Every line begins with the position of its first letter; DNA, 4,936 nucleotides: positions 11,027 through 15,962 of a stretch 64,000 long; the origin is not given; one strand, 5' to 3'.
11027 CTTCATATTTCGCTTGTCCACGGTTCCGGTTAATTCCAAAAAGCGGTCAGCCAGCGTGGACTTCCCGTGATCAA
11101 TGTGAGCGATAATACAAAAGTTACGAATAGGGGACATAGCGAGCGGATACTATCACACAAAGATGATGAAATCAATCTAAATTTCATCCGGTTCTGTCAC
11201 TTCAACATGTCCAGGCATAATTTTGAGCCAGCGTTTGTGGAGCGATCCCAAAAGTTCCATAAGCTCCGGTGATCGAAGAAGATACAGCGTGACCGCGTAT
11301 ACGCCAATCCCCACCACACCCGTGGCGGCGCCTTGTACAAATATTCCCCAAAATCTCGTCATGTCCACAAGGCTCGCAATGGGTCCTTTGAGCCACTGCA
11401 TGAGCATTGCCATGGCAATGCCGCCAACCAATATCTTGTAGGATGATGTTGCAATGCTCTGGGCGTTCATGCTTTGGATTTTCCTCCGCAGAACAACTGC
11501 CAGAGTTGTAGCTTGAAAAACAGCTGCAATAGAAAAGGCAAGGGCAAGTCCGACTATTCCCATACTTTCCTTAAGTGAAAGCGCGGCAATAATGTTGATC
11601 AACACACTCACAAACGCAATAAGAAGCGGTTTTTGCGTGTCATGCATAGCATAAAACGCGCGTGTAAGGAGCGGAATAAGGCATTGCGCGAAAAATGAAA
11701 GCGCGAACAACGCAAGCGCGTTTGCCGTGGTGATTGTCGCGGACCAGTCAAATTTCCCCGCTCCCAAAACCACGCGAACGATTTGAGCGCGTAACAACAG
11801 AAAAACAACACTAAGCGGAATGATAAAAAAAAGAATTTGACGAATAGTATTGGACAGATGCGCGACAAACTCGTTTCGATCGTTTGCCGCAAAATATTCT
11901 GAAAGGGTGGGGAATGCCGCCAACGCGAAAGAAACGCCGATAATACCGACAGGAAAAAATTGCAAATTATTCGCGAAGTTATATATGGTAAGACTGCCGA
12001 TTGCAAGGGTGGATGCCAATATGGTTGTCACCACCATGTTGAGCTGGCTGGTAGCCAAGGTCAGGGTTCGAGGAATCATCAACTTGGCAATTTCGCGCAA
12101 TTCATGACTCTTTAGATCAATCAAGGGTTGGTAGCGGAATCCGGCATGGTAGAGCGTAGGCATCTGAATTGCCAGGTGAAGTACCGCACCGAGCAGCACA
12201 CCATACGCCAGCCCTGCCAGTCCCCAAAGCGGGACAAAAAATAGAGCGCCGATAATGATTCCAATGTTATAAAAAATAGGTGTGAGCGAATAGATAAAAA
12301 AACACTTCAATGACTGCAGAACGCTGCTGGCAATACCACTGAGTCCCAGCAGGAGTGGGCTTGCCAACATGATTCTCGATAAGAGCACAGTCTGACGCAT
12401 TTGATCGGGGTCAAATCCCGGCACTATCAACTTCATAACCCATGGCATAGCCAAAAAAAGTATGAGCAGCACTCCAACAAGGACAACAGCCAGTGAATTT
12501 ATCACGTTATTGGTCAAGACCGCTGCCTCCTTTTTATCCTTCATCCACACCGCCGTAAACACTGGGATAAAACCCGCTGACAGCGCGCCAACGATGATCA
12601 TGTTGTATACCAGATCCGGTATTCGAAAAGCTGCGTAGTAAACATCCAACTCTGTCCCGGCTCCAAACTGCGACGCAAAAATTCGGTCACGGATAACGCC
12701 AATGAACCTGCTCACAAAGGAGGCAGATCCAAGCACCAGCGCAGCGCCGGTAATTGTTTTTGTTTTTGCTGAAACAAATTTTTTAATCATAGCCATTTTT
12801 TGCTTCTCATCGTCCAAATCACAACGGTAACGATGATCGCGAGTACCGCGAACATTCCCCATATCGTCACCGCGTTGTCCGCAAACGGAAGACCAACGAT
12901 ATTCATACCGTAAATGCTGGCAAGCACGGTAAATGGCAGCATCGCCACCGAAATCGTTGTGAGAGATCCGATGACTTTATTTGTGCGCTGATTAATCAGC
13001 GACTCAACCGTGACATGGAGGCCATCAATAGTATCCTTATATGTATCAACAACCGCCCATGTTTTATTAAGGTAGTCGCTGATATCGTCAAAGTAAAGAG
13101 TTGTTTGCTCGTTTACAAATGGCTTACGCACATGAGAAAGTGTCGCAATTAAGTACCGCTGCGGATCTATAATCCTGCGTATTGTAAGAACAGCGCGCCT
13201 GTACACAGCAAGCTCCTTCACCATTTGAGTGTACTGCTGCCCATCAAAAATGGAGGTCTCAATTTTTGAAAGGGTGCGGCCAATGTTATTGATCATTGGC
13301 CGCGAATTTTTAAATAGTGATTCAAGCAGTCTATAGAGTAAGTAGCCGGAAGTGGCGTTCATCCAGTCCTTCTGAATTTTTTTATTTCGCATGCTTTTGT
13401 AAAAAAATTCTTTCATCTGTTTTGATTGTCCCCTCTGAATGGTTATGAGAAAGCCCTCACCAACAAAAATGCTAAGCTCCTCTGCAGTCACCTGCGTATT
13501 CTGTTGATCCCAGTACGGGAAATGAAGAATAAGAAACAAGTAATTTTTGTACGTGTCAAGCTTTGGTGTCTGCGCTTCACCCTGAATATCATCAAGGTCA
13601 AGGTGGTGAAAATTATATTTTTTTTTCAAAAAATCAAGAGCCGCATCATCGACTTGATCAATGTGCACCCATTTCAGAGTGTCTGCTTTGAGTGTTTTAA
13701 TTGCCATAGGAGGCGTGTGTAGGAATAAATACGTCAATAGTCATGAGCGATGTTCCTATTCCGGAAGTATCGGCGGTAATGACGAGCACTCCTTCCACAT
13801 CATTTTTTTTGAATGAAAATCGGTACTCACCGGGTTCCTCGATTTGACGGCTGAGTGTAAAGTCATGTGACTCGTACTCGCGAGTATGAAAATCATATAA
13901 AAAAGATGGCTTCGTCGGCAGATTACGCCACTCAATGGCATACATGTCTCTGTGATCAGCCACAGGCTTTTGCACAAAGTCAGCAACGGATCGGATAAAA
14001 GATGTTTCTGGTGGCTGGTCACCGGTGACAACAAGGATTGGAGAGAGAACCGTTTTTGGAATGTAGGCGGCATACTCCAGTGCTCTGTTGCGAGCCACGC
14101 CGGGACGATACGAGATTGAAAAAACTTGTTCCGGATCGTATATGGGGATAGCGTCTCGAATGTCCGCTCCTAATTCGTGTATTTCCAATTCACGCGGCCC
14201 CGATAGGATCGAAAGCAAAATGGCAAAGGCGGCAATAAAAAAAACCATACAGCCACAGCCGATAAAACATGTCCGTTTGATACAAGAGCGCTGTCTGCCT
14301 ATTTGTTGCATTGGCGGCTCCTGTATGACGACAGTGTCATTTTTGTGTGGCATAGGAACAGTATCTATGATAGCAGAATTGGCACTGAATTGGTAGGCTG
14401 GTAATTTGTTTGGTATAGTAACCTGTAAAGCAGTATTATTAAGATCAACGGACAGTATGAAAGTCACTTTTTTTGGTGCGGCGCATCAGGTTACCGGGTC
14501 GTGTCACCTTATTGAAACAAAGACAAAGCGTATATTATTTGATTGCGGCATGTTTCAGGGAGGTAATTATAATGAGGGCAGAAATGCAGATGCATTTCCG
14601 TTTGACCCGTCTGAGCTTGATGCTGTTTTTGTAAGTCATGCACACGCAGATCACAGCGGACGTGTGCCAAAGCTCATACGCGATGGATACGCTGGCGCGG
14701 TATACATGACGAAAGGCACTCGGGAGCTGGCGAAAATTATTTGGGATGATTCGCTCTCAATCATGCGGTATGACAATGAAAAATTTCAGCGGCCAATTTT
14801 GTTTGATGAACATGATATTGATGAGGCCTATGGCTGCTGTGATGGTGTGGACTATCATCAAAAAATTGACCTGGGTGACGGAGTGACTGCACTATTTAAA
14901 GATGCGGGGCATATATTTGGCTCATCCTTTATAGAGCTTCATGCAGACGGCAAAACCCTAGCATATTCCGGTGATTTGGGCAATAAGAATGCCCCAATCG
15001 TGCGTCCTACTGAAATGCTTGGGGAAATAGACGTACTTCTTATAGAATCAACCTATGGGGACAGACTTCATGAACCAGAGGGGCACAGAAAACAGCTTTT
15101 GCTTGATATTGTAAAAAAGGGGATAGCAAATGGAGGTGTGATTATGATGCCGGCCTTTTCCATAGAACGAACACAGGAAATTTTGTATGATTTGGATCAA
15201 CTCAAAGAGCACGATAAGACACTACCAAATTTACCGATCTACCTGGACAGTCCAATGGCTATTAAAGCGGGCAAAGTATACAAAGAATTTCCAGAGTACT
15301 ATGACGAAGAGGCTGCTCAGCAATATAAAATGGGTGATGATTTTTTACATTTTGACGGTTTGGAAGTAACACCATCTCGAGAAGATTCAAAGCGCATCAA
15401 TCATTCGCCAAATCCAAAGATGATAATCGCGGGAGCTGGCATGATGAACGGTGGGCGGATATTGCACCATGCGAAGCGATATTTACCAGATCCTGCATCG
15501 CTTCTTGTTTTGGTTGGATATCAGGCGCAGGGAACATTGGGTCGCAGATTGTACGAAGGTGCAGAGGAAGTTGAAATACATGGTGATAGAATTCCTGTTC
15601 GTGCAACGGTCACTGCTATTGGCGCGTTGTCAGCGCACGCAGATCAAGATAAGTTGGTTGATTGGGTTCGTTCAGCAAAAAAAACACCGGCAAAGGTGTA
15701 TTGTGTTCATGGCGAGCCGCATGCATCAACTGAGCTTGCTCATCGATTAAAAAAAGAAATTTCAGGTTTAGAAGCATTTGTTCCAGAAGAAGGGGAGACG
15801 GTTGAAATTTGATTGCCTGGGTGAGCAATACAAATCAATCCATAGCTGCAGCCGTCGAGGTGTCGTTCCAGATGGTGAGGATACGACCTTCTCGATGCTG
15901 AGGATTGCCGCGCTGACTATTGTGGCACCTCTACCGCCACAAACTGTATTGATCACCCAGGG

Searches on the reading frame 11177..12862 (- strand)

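Call 11: search_protein_families(library=pfam, proteins=[window:11177-12862:-], max_evalue=0.001)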
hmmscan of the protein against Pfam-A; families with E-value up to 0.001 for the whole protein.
window:11177-12862:- (561 aa): 3 families
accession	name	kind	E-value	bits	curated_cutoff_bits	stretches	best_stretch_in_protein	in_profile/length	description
PF03023.19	MurJ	-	6.9e-100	335.2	27.4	1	62-492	1-433/451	Lipid II flippase MurJ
PF01943.22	Polysacc_synt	-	1.4e-07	31.7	28.2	1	115-323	72-273/274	Polysaccharide biosynthesis protein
PF01554.23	MatE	-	3.7e-07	30.4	24.9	1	267-426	4-158/161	MatE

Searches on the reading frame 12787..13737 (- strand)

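Call 11: search_protein_families(library=pfam, proteins=[window:12787-13737:-], max_evalue=0.001)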
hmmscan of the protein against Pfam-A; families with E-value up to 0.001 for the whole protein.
window:12787-13737:- (316 aa): 1 family
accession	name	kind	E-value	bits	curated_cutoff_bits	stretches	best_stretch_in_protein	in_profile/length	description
PF01544.23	CorA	-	1.9e-56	192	27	1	20-311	3-291/292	CorA-like Mg2+ transporter protein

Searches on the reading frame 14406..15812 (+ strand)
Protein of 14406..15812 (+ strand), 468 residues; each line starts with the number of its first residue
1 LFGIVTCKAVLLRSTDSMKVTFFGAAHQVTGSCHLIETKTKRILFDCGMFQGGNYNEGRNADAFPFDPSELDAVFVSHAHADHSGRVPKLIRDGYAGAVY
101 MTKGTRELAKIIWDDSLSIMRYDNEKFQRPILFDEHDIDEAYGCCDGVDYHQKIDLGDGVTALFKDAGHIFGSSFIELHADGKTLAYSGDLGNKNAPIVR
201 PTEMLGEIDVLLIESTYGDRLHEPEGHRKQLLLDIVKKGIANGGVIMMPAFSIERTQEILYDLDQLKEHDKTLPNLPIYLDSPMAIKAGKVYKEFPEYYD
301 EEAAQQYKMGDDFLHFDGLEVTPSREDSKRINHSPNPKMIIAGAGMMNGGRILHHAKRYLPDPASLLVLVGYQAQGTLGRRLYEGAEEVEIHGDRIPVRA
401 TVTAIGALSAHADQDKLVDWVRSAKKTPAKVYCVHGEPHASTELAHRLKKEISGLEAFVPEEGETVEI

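Call 11: search_protein_families(library=pfam, proteins=[window:14406-15812:+], max_evalue=0.001)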
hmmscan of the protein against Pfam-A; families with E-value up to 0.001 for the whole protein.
window:14406-15812:+ (468 aa): 6 families
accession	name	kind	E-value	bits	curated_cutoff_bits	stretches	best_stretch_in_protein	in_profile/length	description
PF10996.14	Beta-Casp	-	1.3e-39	135.8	27.7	1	256-382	1-120/120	Beta-Casp domain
PF07521.17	RMMBL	-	2.6e-15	56.6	21.6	1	395-460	1-63/63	Zn-dependent metallo-hydrolase RNA specificity domain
PF00753.33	Lactamase_B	-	2.6e-12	47.5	22.7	1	31-118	6-91/196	Metallo-beta-lactamase superfamily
PF12706.13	Lactamase_B_2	-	9.5e-09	35.6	27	1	42-220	2-170/200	Beta-lactamase superfamily domain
PF16661.11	Lactamase_B_6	-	8e-08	32.3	27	1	36-190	2-161/193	Metallo-beta-lactamase superfamily domain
PF13483.12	Lactamase_B_3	-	0.00052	20.5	24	0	30-84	6-50/160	Beta-lactamase superfamily domain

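Call 12: find_related_loci(query=window:14406-15812:+, collection=genome_contigs, flank=6000)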
Query window:14406-15812:+ (468 aa) in genome_contigs; peptide patterns used: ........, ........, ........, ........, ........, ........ (x = any residue, [..] = any of these).
320 stretches matched a pattern; 288 encode a relative of the query (tblastn E <= 1e-3); the best 80 are kept; 80 distinct loci.
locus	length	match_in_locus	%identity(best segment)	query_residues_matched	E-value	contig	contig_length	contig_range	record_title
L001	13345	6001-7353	64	17-468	0e+0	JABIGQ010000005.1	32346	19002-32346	MAG: Candidatus Magasanikbacteria bacterium isolate SI053_bin48 k141_103507, whole genome shotgun sequence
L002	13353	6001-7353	63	17-468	0e+0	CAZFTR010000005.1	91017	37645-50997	MAG TPA_asm: uncultured Gammaproteobacteria bacterium isolate SRP167671_co2_209 genome assembly, contig: NODE_271_length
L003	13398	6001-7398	62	2-468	0e+0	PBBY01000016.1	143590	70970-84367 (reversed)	MAG: Candidatus Magasanikiibacteriota bacterium isolate SP4150 MHASMcontig_1595873, whole genome shotgun sequence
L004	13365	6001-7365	63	13-468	0e+0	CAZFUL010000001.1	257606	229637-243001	MAG TPA_asm: uncultured Gammaproteobacteria bacterium isolate SRP286056_co2_597 genome assembly, contig: NODE_28_length_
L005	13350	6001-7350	63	18-468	0e+0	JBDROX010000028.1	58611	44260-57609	MAG: Candidatus Magasanikbacteria bacterium isolate MEGAHIT-group-1.981 k141_11983441, whole genome shotgun sequence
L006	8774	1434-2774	63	17-466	0e+0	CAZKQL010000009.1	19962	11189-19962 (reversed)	MAG TPA_asm: uncultured Gammaproteobacteria bacterium isolate SRP090828_co3_39 genome assembly, contig: NODE_440_length_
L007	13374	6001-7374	58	10-468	0e+0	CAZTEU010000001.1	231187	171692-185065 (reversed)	MAG TPA_asm: uncultured Gammaproteobacteria bacterium isolate SRP200020_co5_16 genome assembly, contig: NODE_43_length_2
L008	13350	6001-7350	61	18-468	0e+0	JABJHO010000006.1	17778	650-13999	MAG: Candidatus Magasanikbacteria bacterium isolate SI074_bin22 k141_2314216, whole genome shotgun sequence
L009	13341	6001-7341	61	18-465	0e+0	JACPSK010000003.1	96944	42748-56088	MAG: Candidatus Magasanikbacteria bacterium isolate NC_groundwater_703_Ag_S-0.2um_44_17 S36_SO-2_scaffold_150864, whole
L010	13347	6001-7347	61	18-467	0e+0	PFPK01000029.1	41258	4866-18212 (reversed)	MAG: Candidatus Magasanikbacteria bacterium CG_4_10_14_0_2_um_filter_37_12 CG_4_10_14_0.2_scaffold_224_c, whole genome s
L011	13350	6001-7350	60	18-468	0e+0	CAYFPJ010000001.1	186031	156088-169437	MAG TPA_asm: uncultured Gammaproteobacteria bacterium isolate ERP019367_co2_52 genome assembly, contig: NODE_78_length_1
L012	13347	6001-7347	61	18-468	0e+0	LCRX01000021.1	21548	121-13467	MAG: Candidatus Magasanikbacteria bacterium GW2011_GWA2_56_11 UY92_C0021, whole genome shotgun sequence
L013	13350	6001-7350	63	18-468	0e+0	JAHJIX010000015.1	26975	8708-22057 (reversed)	MAG: Patescibacteria group bacterium isolate Modern_marine_rock_biofilm.mb.118 Modern_marine_roc.mb.118_k141_440294, who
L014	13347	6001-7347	59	18-468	0e+0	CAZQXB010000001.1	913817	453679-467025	MAG TPA_asm: uncultured Gammaproteobacteria bacterium isolate SRP300315_co1_11 genome assembly, contig: NODE_1_length_91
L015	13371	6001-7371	57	4-461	0e+0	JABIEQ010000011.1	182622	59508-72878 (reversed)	MAG: Candidatus Magasanikbacteria bacterium isolate SI053_bin100 k141_565535, whole genome shotgun sequence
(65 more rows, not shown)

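Call 15: find_homologous_proteins(query=window:14406-15812:+, max_evalue=1e-80)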
Query window:14406-15812:+ (468 aa): 7380 proteins with E <= 1e-80 among 8000 candidates; the best 120 are listed.
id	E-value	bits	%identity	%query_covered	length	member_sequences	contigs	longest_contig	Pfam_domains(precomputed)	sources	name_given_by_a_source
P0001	0.0e+0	1079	100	100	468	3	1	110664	PF12706.14,PF16661.12,PF23023.2,PF07521.18,PF10996.15,PF00753.34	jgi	-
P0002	3.6e-236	802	76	96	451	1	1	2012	PF12706.14,PF16661.12,PF23023.2,PF07521.18,PF10996.15,PF00753.34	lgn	-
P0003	3.6e-218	743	70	96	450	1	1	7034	PF12706.14,PF16661.12,PF23023.2,PF13483.13,PF07521.18,PF10996.15,PF00753.34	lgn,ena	-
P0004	1.2e-210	718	68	96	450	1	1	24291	PF12706.14,PF16661.12,PF23023.2,PF07521.18,PF10996.15,PF00753.34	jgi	jgi:metallo-beta-lactamase family protein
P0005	2.5e-208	711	65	96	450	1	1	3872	PF12706.14,PF16661.12,PF07521.18,PF10996.15,PF00753.34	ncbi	-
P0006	6.8e-208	709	65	96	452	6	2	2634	PF12706.14,PF16661.12,PF07521.18,PF10996.15,PF00753.34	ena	-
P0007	9.2e-206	702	68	96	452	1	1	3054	PF12706.14,PF16661.12,PF07521.18,PF10996.15,PF00753.34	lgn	-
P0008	1.2e-204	698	65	96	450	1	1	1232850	PF12706.14,PF16661.12,PF07521.18,PF10996.15,PF00753.34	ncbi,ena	-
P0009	3.9e-204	697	65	96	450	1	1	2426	PF12706.14,PF16661.12,PF23023.2,PF07521.18,PF10996.15,PF00753.34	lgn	-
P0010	5.8e-204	696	65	96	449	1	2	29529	PF12706.14,PF16661.12,PF07521.18,PF10996.15,PF00753.34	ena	-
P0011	1.0e-202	692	63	96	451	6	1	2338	PF12706.14,PF16661.12,PF07521.18,PF10996.15,PF00753.34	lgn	-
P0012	5.9e-202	689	64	96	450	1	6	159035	PF12706.14,PF16661.12,PF07521.18,PF10996.15,PF00753.34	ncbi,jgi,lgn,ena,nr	ncbi:MAG: MBL fold metallo-hydrolase [Candidatus Magasanikbacteria bacterium]|jgi:metallo-beta-lacta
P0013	1.5e-201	688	66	96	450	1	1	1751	PF12706.14,PF16661.12,PF07521.18,PF10996.15,PF00753.34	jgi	jgi:metallo-beta-lactamase family protein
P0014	1.4e-200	685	65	96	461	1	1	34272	PF12706.14,PF16661.12,PF23023.2,PF07521.18,PF10996.15,PF00753.34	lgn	-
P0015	8.7e-200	682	63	96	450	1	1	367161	PF12706.14,PF16661.12,PF07521.18,PF10996.15,PF00753.34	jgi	jgi:metallo-beta-lactamase family protein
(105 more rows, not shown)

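Call 17: find_encoding_contigs(protein=P0002, flank=6000, max_places=3)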
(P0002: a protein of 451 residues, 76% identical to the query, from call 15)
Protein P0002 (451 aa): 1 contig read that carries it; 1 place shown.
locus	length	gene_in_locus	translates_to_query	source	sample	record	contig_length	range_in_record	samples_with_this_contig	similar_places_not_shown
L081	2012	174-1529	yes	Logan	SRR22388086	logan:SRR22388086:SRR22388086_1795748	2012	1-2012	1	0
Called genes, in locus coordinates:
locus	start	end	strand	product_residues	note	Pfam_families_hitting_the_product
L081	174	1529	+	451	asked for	PF00753:Lactamase_B, PF23023:Anti-Pycsar_Apyc1 (weak), PF12706:Lactamase_B_2 (weak), PF16661:Lactamase_B_6, PF10996:Beta-Casp, PF07521:RMMBL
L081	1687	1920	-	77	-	-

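Call 18: find_encoding_contigs(protein=P0003, flank=6000, max_places=3)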
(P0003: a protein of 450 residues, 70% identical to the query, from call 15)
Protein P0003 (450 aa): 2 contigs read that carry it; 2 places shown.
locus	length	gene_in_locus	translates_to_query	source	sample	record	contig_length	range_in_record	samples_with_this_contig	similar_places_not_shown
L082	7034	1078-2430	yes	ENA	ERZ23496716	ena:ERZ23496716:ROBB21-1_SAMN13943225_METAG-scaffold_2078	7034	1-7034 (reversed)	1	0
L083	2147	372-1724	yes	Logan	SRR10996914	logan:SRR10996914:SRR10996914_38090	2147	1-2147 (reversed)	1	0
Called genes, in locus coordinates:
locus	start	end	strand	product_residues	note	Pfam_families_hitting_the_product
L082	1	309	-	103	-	?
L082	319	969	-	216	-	PF27226:AF_1845 (faint)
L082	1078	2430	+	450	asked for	PF00753:Lactamase_B, PF13483:Lactamase_B_3 (faint), PF23023:Anti-Pycsar_Apyc1 (weak), PF12706:Lactamase_B_2, PF16661:Lactamase_B_6, PF10996:Beta-Casp, PF07521:RMMBL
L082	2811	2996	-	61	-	-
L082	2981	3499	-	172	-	-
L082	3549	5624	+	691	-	PF00270:DEAD (faint), PF04851:ResIII, PF17757:UvrB_inter, PF27431:UvrB_3rd, PF00271:Helicase_C, PF12344:UvrB, PF02151:UVR (weak)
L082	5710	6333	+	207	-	PF02698:DUF218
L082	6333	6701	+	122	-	-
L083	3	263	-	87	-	?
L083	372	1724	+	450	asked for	PF00753:Lactamase_B, PF13483:Lactamase_B_3 (faint), PF23023:Anti-Pycsar_Apyc1 (weak), PF12706:Lactamase_B_2, PF16661:Lactamase_B_6, PF10996:Beta-Casp, PF07521:RMMBL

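Call 19: find_encoding_contigs(protein=P0004, flank=6000, max_places=3)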
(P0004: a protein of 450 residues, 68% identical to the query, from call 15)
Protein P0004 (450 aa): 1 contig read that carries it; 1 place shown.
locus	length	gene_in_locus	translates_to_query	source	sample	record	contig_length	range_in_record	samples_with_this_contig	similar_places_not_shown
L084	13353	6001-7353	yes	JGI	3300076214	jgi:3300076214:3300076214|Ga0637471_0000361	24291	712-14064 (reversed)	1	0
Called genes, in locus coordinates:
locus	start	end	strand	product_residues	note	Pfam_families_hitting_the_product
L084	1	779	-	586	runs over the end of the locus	PF01368:DHH, PF02272:DHHA1, PF17768:RecJ_OB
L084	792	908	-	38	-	-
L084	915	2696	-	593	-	PF00009:GTP_EFTU, PF22042:EF-G_D2 (weak), PF03144:GTP_EFTU_D2, PF14492:EFG_III (weak), PF00679:EFG_C, PF06421:LepA_C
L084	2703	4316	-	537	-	PF03023:MurJ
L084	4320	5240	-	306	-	PF01544:CorA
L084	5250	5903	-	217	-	-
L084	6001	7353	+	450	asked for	PF00753:Lactamase_B, PF23023:Anti-Pycsar_Apyc1 (weak), PF12706:Lactamase_B_2 (weak), PF16661:Lactamase_B_6, PF10996:Beta-Casp, PF07521:RMMBL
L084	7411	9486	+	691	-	PF04851:ResIII, PF17757:UvrB_inter, PF27431:UvrB_3rd, PF00271:Helicase_C, PF12344:UvrB, PF02151:UVR (weak)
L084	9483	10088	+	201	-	PF02698:DUF218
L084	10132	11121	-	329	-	-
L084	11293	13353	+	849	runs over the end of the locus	PF00005:ABC_tran (faint), PF02463:SMC_N (faint), PF03193:RsgA_GTPase (faint), PF05729:NACHT (faint), PF13175:AAA_15 (faint), PF13191:AAA_16 (faint), PF13304:AAA_21 (faint), PF17760:UvrA_inter, +3 more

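Call 82: find_encoding_contigs(protein=P0007, flank=5000, max_places=3)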
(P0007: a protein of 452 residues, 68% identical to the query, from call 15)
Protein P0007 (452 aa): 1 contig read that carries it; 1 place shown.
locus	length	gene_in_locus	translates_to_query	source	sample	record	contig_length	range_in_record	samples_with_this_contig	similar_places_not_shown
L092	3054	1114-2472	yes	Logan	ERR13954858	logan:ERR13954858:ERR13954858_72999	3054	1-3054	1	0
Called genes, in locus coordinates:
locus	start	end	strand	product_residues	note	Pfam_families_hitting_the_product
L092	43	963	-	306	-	PF01544:CorA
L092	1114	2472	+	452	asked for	PF00753:Lactamase_B, PF12706:Lactamase_B_2, PF16661:Lactamase_B_6, PF10996:Beta-Casp, PF07521:RMMBL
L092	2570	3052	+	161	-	?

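Call 83: find_encoding_contigs(protein=P0005, flank=5000, max_places=3)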
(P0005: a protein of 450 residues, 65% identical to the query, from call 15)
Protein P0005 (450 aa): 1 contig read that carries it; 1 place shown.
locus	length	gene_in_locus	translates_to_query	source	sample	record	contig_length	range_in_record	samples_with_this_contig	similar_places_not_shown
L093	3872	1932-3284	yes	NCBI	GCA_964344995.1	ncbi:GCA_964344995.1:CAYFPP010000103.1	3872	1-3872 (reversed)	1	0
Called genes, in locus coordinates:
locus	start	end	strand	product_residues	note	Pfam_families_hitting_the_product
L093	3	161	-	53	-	?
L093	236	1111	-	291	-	-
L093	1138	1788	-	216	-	-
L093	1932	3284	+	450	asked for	PF00753:Lactamase_B, PF12706:Lactamase_B_2 (weak), PF16661:Lactamase_B_6, PF10996:Beta-Casp, PF07521:RMMBL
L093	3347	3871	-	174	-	?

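Call 84: find_encoding_contigs(protein=P0014, flank=5000, max_places=3)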
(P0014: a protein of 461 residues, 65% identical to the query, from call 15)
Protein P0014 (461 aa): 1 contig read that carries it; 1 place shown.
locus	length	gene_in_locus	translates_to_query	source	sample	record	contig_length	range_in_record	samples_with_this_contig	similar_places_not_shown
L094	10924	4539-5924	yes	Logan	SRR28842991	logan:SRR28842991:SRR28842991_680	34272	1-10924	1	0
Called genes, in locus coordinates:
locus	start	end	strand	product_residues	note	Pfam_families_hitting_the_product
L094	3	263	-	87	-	?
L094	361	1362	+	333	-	PF02388:FemAB, PF13480:Acetyltransf_6, PF02388:FemAB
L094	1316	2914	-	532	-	PF03023:MurJ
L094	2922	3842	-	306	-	PF01544:CorA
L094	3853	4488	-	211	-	-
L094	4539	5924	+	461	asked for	PF23023:Anti-Pycsar_Apyc1, PF00753:Lactamase_B, PF16661:Lactamase_B_6, PF12706:Lactamase_B_2, PF10996:Beta-Casp, PF07521:RMMBL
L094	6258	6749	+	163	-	-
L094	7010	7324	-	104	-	-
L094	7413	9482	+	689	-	PF00270:DEAD (faint), PF04851:ResIII, PF17757:UvrB_inter, PF27431:UvrB_3rd, PF00271:Helicase_C, PF12344:UvrB, PF02151:UVR (weak)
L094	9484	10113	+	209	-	PF02698:DUF218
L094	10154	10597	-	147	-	-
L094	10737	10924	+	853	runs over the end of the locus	PF00005:ABC_tran (faint), PF02463:SMC_N (faint), PF03193:RsgA_GTPase (faint), PF13191:AAA_16 (faint), PF13304:AAA_21 (faint), PF13401:AAA_22 (faint), PF13555:AAA_29 (faint), PF17760:UvrA_inter, +2 more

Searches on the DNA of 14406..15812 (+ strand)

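Call 58: search_rna_families(sources=[L001, L002, L012, L013, L005, L047, L082, L014, L016, L004, L006], threshold=gathering)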
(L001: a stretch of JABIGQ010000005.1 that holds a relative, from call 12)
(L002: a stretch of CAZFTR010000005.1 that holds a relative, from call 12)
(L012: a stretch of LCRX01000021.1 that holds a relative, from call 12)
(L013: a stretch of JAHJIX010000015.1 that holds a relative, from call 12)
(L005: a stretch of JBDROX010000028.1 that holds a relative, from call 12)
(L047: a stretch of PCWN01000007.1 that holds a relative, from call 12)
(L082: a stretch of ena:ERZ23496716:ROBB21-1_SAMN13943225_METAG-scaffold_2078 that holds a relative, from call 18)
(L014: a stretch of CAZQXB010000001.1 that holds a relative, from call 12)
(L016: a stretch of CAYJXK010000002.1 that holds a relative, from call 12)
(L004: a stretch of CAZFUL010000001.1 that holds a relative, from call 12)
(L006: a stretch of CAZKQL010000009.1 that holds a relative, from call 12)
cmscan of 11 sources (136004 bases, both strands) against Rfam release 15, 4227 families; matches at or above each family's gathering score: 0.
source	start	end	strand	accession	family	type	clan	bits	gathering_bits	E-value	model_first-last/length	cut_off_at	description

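Call 86: search_rna_families(sources=[L047, L002, L094, L082, L001], threshold=evalue, max_evalue=2)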
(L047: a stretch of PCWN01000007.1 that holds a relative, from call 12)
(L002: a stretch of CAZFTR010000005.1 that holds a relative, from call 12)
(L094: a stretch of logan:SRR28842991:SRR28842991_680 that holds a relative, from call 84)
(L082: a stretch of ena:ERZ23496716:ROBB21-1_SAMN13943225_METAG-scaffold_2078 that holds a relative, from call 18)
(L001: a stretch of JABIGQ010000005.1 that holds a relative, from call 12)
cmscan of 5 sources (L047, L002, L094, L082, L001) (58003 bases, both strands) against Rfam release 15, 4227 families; matches with E-value up to 2: 4.
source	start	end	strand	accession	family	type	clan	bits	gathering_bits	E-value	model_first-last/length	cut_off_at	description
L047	2379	2456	+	RF02746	AsrC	Gene; antisense;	-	28.3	111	0.00012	44-121/886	no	antisense RNA of rseC mRNA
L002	11773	11862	+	RF01859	Phe_leader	Cis-reg; leader;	-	28.2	55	1.4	1-125/125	no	Phenylalanine leader peptide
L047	3290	3534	-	RF02173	SMAD5-AS1_1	Gene; lncRNA;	-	20.8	45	1.6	1-263/263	no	SMAD5 antisense RNA 1 conserved region 1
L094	187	254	+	RF02746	AsrC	Gene; antisense;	-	18.4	111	0.21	46-113/886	no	antisense RNA of rseC mRNA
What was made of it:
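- Tried and rejected: Nothing was found in the gaps (calls 58, 86).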
